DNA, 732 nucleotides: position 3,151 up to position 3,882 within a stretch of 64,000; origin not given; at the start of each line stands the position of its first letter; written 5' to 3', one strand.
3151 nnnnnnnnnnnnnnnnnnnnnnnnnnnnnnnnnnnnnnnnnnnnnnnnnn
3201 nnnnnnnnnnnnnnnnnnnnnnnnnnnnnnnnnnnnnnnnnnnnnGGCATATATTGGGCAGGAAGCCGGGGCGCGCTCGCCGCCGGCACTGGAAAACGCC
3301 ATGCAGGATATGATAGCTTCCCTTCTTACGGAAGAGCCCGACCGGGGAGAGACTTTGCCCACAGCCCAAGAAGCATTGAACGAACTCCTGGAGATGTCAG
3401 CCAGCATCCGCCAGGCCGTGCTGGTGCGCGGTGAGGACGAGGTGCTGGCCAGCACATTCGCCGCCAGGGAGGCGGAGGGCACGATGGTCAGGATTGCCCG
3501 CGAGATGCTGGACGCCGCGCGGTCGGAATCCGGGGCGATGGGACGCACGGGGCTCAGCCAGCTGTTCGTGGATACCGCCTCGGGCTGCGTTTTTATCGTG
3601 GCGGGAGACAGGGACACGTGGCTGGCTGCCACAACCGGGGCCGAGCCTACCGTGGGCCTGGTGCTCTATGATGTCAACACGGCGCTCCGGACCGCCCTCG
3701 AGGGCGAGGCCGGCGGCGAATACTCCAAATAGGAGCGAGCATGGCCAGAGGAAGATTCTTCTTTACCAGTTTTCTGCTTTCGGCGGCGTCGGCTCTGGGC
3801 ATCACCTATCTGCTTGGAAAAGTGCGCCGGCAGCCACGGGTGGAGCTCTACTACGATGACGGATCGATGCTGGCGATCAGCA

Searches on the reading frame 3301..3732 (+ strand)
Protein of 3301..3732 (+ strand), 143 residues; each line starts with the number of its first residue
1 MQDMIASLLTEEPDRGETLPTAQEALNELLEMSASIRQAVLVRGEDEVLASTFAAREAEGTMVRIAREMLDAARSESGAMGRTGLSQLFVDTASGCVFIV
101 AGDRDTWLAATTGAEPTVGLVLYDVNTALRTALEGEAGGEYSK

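Call 81: find_encoding_contigs(protein=window:3301-3732:+, flank=10000, max_places=2)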
Protein window:3301-3732:+ (143 aa): 23 contigs read that carry it; 2 places shown.
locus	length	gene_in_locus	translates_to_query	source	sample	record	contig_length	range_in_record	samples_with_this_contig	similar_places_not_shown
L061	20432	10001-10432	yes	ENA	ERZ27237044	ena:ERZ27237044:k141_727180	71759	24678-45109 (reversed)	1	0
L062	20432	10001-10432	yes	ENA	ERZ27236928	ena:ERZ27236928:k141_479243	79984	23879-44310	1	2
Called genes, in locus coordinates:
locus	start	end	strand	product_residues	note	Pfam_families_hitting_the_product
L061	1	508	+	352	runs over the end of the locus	PF00180:Iso_dh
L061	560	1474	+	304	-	PF01063:Aminotran_4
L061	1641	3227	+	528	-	PF00682:HMGL-like, PF22617:HCS_D2, PF08502:LeuA_dimer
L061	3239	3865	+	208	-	PF01557:FAA_hydrolase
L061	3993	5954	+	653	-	PF00270:DEAD, PF00271:Helicase_C, PF16124:RecQ_Zn_bind, PF09382:RQC, PF00570:HRDC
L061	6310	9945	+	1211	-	PF02811:PHP, PF07733:DNA_pol3_alpha, PF17657:DNA_pol3_finger, PF14579:HHH_6, PF01336:tRNA_anti-codon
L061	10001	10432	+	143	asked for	-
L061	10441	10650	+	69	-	-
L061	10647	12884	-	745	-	PF11992:TgpA_N, PF01841:Transglut_core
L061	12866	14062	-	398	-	-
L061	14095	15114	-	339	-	PF00493:MCM (weak), PF20030:bpMoxR, PF00004:AAA (faint), PF07726:AAA_3, PF07728:AAA_5, PF17863:AAA_lid_2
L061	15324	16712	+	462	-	PF01523:PmbA_TldD_1st, PF19290:PmbA_TldD_2nd, PF19289:PmbA_TldD_3rd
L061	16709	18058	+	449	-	PF01523:PmbA_TldD_1st, PF19290:PmbA_TldD_2nd, PF19289:PmbA_TldD_3rd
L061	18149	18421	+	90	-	PF00216:Bac_DNA_binding, PF18291:HU-HIG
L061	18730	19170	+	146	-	PF10825:DUF2752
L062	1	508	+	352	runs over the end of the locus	PF00180:Iso_dh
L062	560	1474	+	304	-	PF01063:Aminotran_4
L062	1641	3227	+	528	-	PF00682:HMGL-like, PF22617:HCS_D2, PF08502:LeuA_dimer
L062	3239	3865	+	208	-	PF01557:FAA_hydrolase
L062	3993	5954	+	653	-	PF00270:DEAD, PF00271:Helicase_C, PF16124:RecQ_Zn_bind, PF09382:RQC, PF00570:HRDC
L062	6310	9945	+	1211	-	PF02811:PHP, PF07733:DNA_pol3_alpha, PF17657:DNA_pol3_finger, PF14579:HHH_6, PF01336:tRNA_anti-codon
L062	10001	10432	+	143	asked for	-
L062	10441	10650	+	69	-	-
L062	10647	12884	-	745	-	PF11992:TgpA_N, PF01841:Transglut_core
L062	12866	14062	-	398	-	-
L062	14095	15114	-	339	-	PF00493:MCM (weak), PF20030:bpMoxR (weak), PF00004:AAA (faint), PF07726:AAA_3, PF07728:AAA_5, PF17863:AAA_lid_2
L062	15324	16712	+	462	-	PF01523:PmbA_TldD_1st, PF19290:PmbA_TldD_2nd, PF19289:PmbA_TldD_3rd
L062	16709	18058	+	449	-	PF01523:PmbA_TldD_1st, PF19290:PmbA_TldD_2nd, PF19289:PmbA_TldD_3rd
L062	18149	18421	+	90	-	PF00216:Bac_DNA_binding, PF18291:HU-HIG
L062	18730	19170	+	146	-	PF10825:DUF2752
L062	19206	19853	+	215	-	PF14018:DUF4234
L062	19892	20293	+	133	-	PF13828:DUF4190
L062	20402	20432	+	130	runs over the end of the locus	PF13828:DUF4190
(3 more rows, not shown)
